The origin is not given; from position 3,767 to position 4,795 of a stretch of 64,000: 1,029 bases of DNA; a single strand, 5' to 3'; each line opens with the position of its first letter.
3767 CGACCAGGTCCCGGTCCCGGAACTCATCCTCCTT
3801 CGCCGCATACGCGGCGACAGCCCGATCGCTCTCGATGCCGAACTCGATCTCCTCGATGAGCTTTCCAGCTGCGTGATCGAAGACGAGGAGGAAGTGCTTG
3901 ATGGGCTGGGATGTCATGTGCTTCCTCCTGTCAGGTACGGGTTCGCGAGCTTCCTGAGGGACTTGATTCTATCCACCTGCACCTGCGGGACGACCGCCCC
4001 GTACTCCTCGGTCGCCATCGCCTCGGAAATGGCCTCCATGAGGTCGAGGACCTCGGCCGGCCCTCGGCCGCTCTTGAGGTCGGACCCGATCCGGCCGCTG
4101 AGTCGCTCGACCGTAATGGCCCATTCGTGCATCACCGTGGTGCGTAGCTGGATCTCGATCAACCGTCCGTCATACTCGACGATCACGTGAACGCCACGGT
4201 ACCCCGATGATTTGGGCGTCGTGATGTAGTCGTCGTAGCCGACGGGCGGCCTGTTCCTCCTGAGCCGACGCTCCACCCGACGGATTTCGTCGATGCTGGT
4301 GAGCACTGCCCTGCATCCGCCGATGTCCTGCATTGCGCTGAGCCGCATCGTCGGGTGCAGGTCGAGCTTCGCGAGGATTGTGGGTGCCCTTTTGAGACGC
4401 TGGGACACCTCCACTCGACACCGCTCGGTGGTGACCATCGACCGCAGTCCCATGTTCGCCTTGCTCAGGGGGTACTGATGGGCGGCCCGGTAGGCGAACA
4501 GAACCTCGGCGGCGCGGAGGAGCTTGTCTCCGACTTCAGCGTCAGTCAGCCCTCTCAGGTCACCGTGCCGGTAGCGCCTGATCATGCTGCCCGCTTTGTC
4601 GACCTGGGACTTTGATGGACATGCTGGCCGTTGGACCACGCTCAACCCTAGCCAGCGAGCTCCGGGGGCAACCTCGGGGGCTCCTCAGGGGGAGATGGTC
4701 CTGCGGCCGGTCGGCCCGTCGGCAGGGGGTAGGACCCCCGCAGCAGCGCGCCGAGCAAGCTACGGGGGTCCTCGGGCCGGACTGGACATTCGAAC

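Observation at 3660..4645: Lower-GC islet with a single-domain RelA/SpoT (toxSAS-like) gene coupled to an 85-aa acidic ORF: candidate toxin-antitoxin or defence module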

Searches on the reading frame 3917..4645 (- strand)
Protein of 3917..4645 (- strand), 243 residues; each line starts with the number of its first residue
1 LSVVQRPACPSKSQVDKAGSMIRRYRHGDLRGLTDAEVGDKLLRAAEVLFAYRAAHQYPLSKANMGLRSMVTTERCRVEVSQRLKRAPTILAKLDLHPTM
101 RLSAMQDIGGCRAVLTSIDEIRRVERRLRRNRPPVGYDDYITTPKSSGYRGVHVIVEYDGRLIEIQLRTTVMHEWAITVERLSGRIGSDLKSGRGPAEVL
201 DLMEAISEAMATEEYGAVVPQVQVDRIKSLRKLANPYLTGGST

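Call 3: search_protein_families(library=pfam, proteins=[window:3917-4645:-], max_evalue=1)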
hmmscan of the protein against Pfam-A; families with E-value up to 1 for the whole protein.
window:3917-4645:- (243 aa): 1 family
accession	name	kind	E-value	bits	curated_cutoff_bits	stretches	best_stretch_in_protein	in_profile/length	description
PF04607.23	RelA_SpoT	-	2e-16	60.7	27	1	82-176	1-98/113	Region found in RelA / SpoT proteins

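Call 4: search_protein_families(library=ncbifam, proteins=[window:3917-4645:-], max_evalue=1)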
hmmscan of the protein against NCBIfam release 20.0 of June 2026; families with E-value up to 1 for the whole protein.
window:3917-4645:- (243 aa): 4 families
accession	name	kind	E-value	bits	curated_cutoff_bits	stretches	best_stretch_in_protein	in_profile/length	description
TIGR00691.1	spoT_relA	subfamily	1e-11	43.9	499.2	1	52-176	180-306/687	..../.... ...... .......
NF053588.1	GTPPhKinYjbM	equivalog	1.6e-11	44.4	320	1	78-180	37-152/201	GTP diphosphokinase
NF008124.0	PRK10872.1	equivalog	1.8e-08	33.4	728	1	44-176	213-347/744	GTP diphosphokinase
NF008303.0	PRK11092.1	equivalog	2.8e-06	25.8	947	1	48-175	201-330/702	bifunctional GTP diphosphokinase/guanosine-3',5'-bis pyrophosphate 3'-pyrophosphohydrolase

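Call 5: search_protein_families(library=padloc, proteins=[window:3917-4645:-], max_evalue=1)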
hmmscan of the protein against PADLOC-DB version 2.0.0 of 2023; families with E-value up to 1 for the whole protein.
window:3917-4645:- (243 aa): 1 family
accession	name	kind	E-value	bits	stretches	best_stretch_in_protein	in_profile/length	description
PDLC04999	PDC-S33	-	9.7e-58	194.2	1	10-232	8-234/349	-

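Call 6: search_solved_structures(query=window:3917-4645:-, max_evalue=0.01, show_alignments=2)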
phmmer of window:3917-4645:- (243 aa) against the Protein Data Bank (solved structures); distinct sequences matched with E-value up to 0.01: 17.
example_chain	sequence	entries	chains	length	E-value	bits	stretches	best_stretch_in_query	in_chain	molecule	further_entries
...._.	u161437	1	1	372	1.2e-16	64.4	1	11-191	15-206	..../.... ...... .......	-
7ztb_A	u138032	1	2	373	1.2e-16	64.3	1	11-191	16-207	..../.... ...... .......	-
5f2v_V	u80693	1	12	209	6.8e-10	42.3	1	66-208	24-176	GTP pyrophosphokinase YjbM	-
5ded_D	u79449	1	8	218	7.5e-10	42.2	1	66-208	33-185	GTP pyrophosphokinase YjbM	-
5dec_A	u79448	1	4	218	7.6e-10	42.1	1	66-208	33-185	GTP pyrophosphokinase YjbM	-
3l9d_A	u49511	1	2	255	8.1e-09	38.8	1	83-182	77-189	Putative GTP pyrophosphokinase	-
2be3_A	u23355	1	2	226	8.6e-09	38.7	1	103-189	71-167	GTP pyrophosphokinase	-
9s6k_B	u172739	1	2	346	4.9e-07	32.9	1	35-176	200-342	GTP pyrophosphokinase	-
5iqr_8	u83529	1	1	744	7.2e-07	32.4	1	44-176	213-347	GTP pyrophosphokinase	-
5kps_A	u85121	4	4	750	7.4e-07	32.4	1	44-176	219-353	GTP pyrophosphokinase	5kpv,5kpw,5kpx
5l3p_z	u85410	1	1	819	9.1e-07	32.1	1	44-176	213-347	GTP pyrophosphokinase,GTP pyrophosphokinase,GTP pyrophosphokinase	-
6fgk_A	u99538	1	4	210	1.2e-06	31.7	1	104-190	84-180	GTP pyrophosphokinase YwaC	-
6ewz_A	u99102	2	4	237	1.3e-05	28.3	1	103-182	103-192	GTP pyrophosphokinase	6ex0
6fgj_A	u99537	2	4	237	1.3e-05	28.3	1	103-182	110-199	GTP pyrophosphokinase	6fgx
1vj7_A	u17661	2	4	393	0.00017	24.6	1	101-176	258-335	Bifunctional RELA/SPOT | Bifunctional (p)ppGpp synthase/hydrolase RelA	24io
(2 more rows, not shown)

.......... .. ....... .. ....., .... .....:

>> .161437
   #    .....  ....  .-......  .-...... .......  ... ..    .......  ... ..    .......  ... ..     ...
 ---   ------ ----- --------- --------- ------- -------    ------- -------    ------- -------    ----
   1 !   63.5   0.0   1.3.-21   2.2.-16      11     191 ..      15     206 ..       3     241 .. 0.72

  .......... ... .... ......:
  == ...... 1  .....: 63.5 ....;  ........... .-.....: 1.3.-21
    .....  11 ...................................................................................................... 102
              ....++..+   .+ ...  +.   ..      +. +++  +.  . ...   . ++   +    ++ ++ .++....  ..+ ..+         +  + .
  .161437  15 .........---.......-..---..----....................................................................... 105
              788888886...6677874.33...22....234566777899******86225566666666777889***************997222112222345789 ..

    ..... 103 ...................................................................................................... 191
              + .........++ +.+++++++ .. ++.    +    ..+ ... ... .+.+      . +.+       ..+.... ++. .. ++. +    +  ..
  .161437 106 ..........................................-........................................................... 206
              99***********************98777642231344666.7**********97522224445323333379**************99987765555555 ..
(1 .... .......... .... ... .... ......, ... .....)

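Call 8: search_protein_families(library=phrogs, proteins=[window:3917-4645:-], max_evalue=1)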
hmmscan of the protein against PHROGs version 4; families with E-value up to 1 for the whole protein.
window:3917-4645:- (243 aa): 2 families
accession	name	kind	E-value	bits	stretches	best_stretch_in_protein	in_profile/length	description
phrog_4773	-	unknown function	7.2e-46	157.9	1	10-224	11-227/353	-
phrog_35123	-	unknown function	0.29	12.5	1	15-60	34-75/76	-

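Call 9: search_dna_similar(query=window:3917-4645:-, collection=phages, mode=protein, max_rows=25)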
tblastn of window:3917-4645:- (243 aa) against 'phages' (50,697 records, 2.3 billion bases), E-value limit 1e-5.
Records with a match: 11; places in all: 11; records where one place covers at least 80% of the query: 0.
Best place of each record, by identity: <60% 11.
By first word of the organism name: Salmonella 2; Listeria 2; Mycobacterium 2; Acinetobacter 2; Escherichia 1; Enterococcus 1; Nitrososphaera 1.
By host as written in the record: Salmonella enterica subsp. enterica serovar Indiana J46 2; Listeria monocytogenes 2; Mycobacterium smegmatis mc2 155 2; - 2; Escherichia coli 1; Enterococcus faecalis 1; Candidatus Nitrososphaera sp. EN76 1.
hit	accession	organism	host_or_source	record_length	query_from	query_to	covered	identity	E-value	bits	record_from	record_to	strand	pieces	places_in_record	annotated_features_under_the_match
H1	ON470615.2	Escherichia phage vB_EcoM-673R5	Escherichia coli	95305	3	193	79%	33.3%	1e-13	100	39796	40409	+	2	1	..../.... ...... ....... | hypothetical protein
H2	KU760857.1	Salmonella phage SJ46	Salmonella enterica subsp. enterica ...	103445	3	180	73%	32.8%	4e-14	77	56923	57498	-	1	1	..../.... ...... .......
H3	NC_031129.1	Salmonella phage SJ46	Salmonella enterica subsp. enterica ...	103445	3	180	73%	32.8%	4e-14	77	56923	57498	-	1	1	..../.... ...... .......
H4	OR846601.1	Enterococcus phage Efs 1-1-1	Enterococcus faecalis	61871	80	223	59%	31.4%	3e-6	54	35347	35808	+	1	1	record has no annotation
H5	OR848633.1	Listeria phage LM 4-14-1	Listeria monocytogenes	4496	80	223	59%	30.8%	9e-6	52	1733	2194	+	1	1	record has no annotation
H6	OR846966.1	Listeria phage LM 4-11-1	Listeria monocytogenes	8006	80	223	59%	30.8%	1e-5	52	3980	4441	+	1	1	record has no annotation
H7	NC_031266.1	Mycobacterium phage Phrann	Mycobacterium smegmatis mc2 155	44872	78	232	64%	27.6%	2e-6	54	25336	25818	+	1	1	29: hypothetical protein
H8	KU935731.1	Mycobacterium phage Phrann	Mycobacterium smegmatis mc2 155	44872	78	232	64%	27.6%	2e-6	54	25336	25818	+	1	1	29: hypothetical protein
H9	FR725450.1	Nitrososphaera phage Pro-Nvie1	Candidatus Nitrososphaera sp. EN76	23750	79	176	40%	33.3%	5e-6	53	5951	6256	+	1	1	nvie-Pro1-6: protein with N-terminal Rel_Spo-like domain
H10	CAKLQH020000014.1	Acinetobacter phage MD-2021a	not known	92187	67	176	45%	28.6%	4e-6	53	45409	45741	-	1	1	relA: GTP pyrophosphokinase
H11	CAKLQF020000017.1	Acinetobacter phage MD-2021a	not known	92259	67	176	45%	28.6%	4e-6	53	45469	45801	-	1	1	relA: GTP pyrophosphokinase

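Call 16: find_related_loci(query=window:3917-4645:-, collection=genome_contigs, flank=6000)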
Query window:3917-4645:- (243 aa) in genome_contigs; peptide patterns used: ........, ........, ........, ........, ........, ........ (x = any residue, [..] = any of these).
49 stretches matched a pattern; 12 encode a relative of the query (tblastn E <= 1e-3); 12 distinct loci.
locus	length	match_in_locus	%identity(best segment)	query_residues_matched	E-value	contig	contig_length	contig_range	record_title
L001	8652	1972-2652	60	11-238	8e-86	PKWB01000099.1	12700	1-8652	MAG: Candidatus Dormiibacterota bacterium isolate palsa_863 73.20120500_P32.17_contig_8045, whole genome shotgun sequenc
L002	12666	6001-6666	62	11-238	3e-81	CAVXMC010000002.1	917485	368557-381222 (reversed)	MAG: uncultured Actinomycetota bacterium isolate MFD02581.bin.2.143 genome assembly, contig: contig_10260, whole genome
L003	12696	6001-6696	56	2-238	1e-78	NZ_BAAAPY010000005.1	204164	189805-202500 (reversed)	Aeromicrobium halocynthiae strain JCM 15749 sequence05, whole genome shotgun sequence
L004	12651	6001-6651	34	11-226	6e-33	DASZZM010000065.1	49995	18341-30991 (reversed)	MAG TPA_asm: Thermoanaerobaculia bacterium isolate SMAG_U6236 k141_89124, whole genome shotgun sequence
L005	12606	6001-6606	33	11-214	2e-30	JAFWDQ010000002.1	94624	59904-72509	MAG: Oscillospiraceae bacterium isolate RGIG5644 Sheep_Duodenum-3__c35, whole genome shotgun sequence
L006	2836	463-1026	36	11-195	6e-30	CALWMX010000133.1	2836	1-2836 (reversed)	MAG: uncultured Butyrivibrio sp. isolate E04__bin114 genome assembly, contig: E04__k127_3783125, whole genome shotgun se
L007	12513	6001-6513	36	52-214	3e-29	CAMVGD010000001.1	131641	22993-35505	MAG TPA_asm: uncultured Clostridia bacterium isolate SRR8387719_bin.3_metaWRAP_v1.3_MAG genome assembly, contig: ERZ1420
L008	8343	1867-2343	38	45-195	7e-29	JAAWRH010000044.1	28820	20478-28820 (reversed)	MAG: Oscillospiraceae bacterium isolate ABMPRH_115_1 SL341403_scaffold_4177, whole genome shotgun sequence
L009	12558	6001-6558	35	11-198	4e-31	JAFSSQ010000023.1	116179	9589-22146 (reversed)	MAG: Clostridia bacterium isolate RGIG3437 Goat_Rumen.Co__c899822, whole genome shotgun sequence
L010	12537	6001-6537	35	11-208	1e-24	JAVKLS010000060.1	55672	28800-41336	MAG: Burkholderiaceae bacterium isolate AaM_T059_1 k141_44877, whole genome shotgun sequence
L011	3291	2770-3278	48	11-182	3e-24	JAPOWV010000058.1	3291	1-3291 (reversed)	MAG: Gammaproteobacteria bacterium isolate COS2_bin_9 NODE_6614_length_3291_cov_6.68356, whole genome shotgun sequence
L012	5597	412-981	31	6-208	4e-23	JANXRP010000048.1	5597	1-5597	MAG: Comamonadaceae bacterium isolate 336R_metabat_247 336R_k141_316032, whole genome shotgun sequence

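Call 19: find_homologous_proteins(query=window:3917-4645:-, max_evalue=0.00001)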
Query window:3917-4645:- (243 aa): 1285 proteins with E <= 0.00001 among 2566 candidates; the best 120 are listed.
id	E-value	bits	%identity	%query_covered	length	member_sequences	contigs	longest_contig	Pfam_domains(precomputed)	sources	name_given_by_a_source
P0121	1.6e-139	481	100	92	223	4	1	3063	PF04607.24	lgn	-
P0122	6.1e-115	401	88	87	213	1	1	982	PF04607.24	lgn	-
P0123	1.9e-94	334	69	96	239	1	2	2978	PF04607.24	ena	-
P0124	7.5e-94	332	67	97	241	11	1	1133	PF04607.24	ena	-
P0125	1.5e-92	327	67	98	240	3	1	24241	PF04607.24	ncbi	ncbi:MAG: RelA/SpoT domain-containing protein [Acidimicrobiales bacterium]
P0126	1.1e-87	312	66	96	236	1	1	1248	PF04607.24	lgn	-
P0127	3.7e-87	310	73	84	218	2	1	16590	PF04607.24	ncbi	ncbi:MAG: RelA/SpoT domain-containing protein [Acidimicrobiales bacterium]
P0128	1.6e-86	308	65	95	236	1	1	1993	PF04607.24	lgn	-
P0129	1.1e-85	305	63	96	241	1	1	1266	PF04607.24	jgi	jgi:putative GTP pyrophosphokinase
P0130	1.2e-85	305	64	96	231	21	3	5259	PF04607.24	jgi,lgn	-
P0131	2.2e-85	304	63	96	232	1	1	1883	PF04607.24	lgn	-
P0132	2.3e-85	304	64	96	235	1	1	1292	PF04607.24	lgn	-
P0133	3.8e-85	303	65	96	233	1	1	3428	PF04607.24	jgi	jgi:putative GTP pyrophosphokinase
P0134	1.6e-84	301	61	97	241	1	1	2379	PF04607.24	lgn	-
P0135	2.0e-84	301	64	95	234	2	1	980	PF04607.24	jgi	jgi:ppGpp synthetase/RelA/SpoT-type nucleotidyltranferase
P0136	3.3e-84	300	63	95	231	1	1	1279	PF04607.24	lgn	-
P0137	4.0e-84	300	63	95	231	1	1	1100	PF04607.24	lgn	-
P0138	1.3e-83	298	63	96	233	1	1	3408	PF04607.24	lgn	-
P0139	1.4e-83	298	64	94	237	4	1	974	PF04607.24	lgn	-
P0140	1.7e-83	298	62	96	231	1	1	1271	PF04607.24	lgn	-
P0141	3.0e-83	297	66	94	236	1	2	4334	PF04607.24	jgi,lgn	jgi:putative GTP pyrophosphokinase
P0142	3.3e-83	297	62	96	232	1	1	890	PF04607.24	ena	-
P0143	3.7e-83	297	61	96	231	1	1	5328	PF04607.24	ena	-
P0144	4.0e-83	297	62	97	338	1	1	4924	PF04607.24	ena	-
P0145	5.2e-83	296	67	94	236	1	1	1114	PF04607.24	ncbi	-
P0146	5.3e-83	296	63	97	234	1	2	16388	PF04607.24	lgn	-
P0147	8.8e-83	295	62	96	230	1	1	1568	PF04607.24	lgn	-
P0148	8.8e-83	295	61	95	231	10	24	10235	PF04607.24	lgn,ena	-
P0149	1.1e-82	295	61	95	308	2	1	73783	PF04607.24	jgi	jgi:putative GTP pyrophosphokinase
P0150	1.1e-82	295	61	95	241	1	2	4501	PF04607.24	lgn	-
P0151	1.2e-82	295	62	96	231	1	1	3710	PF04607.24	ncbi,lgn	-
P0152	1.4e-82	295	62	99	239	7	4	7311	PF04607.24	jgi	jgi:ppGpp synthetase/RelA/SpoT-type nucleotidyltranferase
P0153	1.7e-82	295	65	94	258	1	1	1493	PF04607.24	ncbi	-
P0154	2.1e-82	294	62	96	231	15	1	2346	PF04607.24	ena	-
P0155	2.8e-82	294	61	96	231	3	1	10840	PF04607.24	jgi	-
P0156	2.8e-82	294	61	95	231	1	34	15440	PF04607.24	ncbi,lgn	-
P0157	3.1e-82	294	62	96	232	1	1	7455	PF04607.24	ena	-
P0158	5.8e-82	293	63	96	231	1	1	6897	PF04607.24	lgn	-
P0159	1.0e-81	292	61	96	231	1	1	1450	PF04607.24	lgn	-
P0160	1.5e-81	291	60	98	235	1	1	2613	PF04607.24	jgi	jgi:putative GTP pyrophosphokinase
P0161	2.0e-81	291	63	94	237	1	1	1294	PF04607.24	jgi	jgi:ppGpp synthetase/RelA/SpoT-type nucleotidyltranferase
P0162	2.1e-81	291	63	94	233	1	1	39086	PF04607.24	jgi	jgi:ppGpp synthetase/RelA/SpoT-type nucleotidyltranferase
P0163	2.2e-81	291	61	95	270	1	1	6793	PF04607.24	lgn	-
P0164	3.0e-81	290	63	93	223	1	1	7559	PF04607.24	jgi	jgi:ppGpp synthetase/RelA/SpoT-type nucleotidyltranferase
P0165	3.1e-81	290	61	97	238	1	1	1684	PF04607.24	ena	-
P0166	3.1e-81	290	62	95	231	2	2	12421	PF04607.24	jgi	jgi:ppGpp synthetase/RelA/SpoT-type nucleotidyltranferase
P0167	5.3e-81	290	61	96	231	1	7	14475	PF04607.24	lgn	-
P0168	6.3e-81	289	60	97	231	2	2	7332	PF04607.24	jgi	-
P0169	7.7e-81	289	63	96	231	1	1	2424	PF04607.24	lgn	-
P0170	8.2e-81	289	62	94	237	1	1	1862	PF04607.24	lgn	-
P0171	8.5e-81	289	61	95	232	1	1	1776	PF04607.24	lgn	-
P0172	9.6e-81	289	60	95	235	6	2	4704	PF04607.24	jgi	jgi:ppGpp synthetase/RelA/SpoT-type nucleotidyltranferase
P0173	1.1e-80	289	62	96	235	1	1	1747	PF04607.24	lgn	-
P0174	1.3e-80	288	61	96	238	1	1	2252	PF04607.24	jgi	jgi:putative GTP pyrophosphokinase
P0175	2.4e-80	288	61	98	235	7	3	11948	PF04607.24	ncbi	-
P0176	2.9e-80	287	63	94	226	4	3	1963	PF04607.24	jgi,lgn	jgi:ppGpp synthetase/RelA/SpoT-type nucleotidyltranferase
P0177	3.5e-80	287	61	95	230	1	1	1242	PF04607.24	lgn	-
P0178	3.6e-80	287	67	83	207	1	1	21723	PF04607.24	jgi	jgi:putative GTP pyrophosphokinase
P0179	3.8e-80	287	61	96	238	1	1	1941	PF04607.24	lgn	-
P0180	8.6e-80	286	60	96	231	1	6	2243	PF04607.24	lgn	-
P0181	9.9e-80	286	62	95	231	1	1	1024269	PF04607.24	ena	-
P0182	1.4e-79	285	62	94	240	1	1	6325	PF04607.24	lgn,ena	-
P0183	1.5e-79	285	61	95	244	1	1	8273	PF04607.24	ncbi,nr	ncbi:MAG TPA: hypothetical protein VL068_05395 [Microthrixaceae bacterium]|nr:hypothetical protein [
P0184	1.7e-79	285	62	95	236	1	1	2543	PF04607.24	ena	-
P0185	2.0e-79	285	60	96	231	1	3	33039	PF04607.24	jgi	jgi:putative GTP pyrophosphokinase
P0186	2.4e-79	284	60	95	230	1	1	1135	PF04607.24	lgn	-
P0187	3.2e-79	284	62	95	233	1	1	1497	PF04607.24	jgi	jgi:putative GTP pyrophosphokinase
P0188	3.4e-79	284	65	94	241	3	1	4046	PF04607.24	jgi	jgi:ppGpp synthetase/RelA/SpoT-type nucleotidyltranferase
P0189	3.8e-79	284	61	94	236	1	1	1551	PF04607.24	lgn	-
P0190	4.5e-79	283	62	96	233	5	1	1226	PF04607.24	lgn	-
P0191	5.0e-79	283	61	96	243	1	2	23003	PF04607.24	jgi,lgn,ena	-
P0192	5.0e-79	283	60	95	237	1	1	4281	PF04607.24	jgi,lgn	-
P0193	5.2e-79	283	62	94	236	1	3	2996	PF04607.24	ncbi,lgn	-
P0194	5.8e-79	283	64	94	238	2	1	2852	PF04607.24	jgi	jgi:GTP pyrophosphokinase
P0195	6.6e-79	283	59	96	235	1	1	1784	PF04607.24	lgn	-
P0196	6.8e-79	283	62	96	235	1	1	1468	PF04607.24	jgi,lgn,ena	-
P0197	6.8e-79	283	65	88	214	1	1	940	PF04607.24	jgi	jgi:ppGpp synthetase/RelA/SpoT-type nucleotidyltranferase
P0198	7.4e-79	283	62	91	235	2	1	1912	PF04607.24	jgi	-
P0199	8.3e-79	282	67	81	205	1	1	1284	PF04607.24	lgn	-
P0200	9.7e-79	282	60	96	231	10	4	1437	PF04607.24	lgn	-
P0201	1.2e-78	282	62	96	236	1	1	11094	PF04607.24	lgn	-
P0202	1.4e-78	282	62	94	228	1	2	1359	PF04607.24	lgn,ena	-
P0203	1.6e-78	282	63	97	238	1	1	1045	PF04607.24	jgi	jgi:putative GTP pyrophosphokinase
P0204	1.6e-78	282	62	95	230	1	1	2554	PF04607.24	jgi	jgi:putative GTP pyrophosphokinase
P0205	1.9e-78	281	61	95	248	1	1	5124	PF04607.24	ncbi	-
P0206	1.9e-78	281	61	97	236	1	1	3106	PF04607.24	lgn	-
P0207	2.0e-78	281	60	95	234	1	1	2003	PF04607.24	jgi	jgi:ppGpp synthetase/RelA/SpoT-type nucleotidyltranferase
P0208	2.3e-78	281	61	95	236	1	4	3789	PF04607.24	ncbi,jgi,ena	-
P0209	2.5e-78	281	62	95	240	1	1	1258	PF04607.24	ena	-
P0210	2.7e-78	281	62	95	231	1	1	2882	PF04607.24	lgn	-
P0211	3.4e-78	280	61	96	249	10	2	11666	PF04607.24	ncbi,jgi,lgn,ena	-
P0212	3.5e-78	280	61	95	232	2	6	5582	PF04607.24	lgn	-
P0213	3.9e-78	280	58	98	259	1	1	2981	PF04607.24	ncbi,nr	ncbi:MAG TPA: RelA/SpoT domain-containing protein [Candidatus Sulfotelmatobacter sp.]|nr:RelA/SpoT d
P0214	4.5e-78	280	62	96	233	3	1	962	PF04607.24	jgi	-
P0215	6.0e-78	280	60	95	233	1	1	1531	PF04607.24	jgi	jgi:putative GTP pyrophosphokinase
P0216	6.4e-78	280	63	94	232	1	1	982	PF04607.24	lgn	-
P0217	6.4e-78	280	62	93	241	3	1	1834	PF04607.24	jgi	-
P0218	8.1e-78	279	60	95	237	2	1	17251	PF04607.24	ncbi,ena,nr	ncbi:MAG TPA: hypothetical protein VMB72_00385 [Acidimicrobiales bacterium]|nr:hypothetical protein 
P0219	8.7e-78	279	62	95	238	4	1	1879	PF04607.24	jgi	-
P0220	9.0e-78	279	60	95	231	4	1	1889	PF04607.24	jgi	jgi:putative GTP pyrophosphokinase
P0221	9.3e-78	279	67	81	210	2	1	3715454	PF04607.24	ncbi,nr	ncbi:RelA/SpoT domain-containing protein [Actinomarinicola tropica]|nr:RelA/SpoT domain-containing p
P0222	9.6e-78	279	69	82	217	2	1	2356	PF04607.24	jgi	jgi:ppGpp synthetase/RelA/SpoT-type nucleotidyltranferase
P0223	1.0e-77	279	59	95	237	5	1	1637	PF04607.24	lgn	-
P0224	1.0e-77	279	61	95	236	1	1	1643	PF04607.24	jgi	jgi:putative GTP pyrophosphokinase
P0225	1.1e-77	279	60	95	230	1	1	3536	PF04607.24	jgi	jgi:putative GTP pyrophosphokinase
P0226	1.2e-77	279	61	94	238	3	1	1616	PF04607.24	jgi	jgi:putative GTP pyrophosphokinase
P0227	1.3e-77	279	58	98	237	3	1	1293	PF04607.24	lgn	-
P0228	1.4e-77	278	67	80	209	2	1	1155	PF04607.24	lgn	-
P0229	1.6e-77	278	63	94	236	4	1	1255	PF04607.24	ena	-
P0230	1.6e-77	278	60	95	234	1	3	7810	PF04607.24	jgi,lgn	jgi:putative GTP pyrophosphokinase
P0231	2.4e-77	278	69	81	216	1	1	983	PF04607.24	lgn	-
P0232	2.7e-77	278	62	94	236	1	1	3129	PF04607.24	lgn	-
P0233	2.7e-77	278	66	86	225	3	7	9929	PF04607.24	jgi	jgi:putative GTP pyrophosphokinase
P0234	3.2e-77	277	66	80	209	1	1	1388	PF04607.24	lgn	-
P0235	6.9e-77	276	60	99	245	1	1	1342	PF04607.24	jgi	jgi:ppGpp synthetase/RelA/SpoT-type nucleotidyltranferase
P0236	7.2e-77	276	61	95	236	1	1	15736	PF04607.24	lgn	-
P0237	7.3e-77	276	59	98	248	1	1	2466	PF04607.24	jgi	jgi:putative GTP pyrophosphokinase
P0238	9.5e-77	276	61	94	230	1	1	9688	PF04607.24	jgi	jgi:putative GTP pyrophosphokinase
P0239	9.9e-77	276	60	96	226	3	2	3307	PF04607.24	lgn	-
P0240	1.0e-76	276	59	95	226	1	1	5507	PF04607.24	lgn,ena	-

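Call 24: get_annotated_region(hit=H2, flank=1500)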
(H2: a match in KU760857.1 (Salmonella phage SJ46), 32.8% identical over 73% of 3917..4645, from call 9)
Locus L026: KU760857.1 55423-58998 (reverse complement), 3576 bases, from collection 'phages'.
description: Salmonella phage SJ46, complete genome.
organism: Salmonella phage SJ46 (NCBI taxid 1815968)
taxonomy: Viruses; Duplodnaviria; Heunggongvirae; Uroviricota; Caudoviricetes; Punavirus; Punavirus SJ46
host: Salmonella enterica subsp. enterica serovar Indiana J46; source: -; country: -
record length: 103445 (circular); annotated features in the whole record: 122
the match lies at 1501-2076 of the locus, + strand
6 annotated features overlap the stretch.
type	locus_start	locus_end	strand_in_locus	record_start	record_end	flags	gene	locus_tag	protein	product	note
CDS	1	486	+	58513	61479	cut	tnpA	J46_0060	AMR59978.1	transposase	TnpA Tn1721; transposase for transposon Tn1721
CDS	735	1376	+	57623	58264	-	-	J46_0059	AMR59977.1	maturation control protein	-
CDS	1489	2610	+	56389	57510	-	-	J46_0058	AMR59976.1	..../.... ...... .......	GTP pyrophosphokinase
CDS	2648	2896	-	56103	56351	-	lxc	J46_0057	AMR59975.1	modulator protein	Lxc; lower expression of C1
CDS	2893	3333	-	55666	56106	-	-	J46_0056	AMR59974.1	hypothetical protein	-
CDS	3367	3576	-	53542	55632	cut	-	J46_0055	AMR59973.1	DNA methylase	-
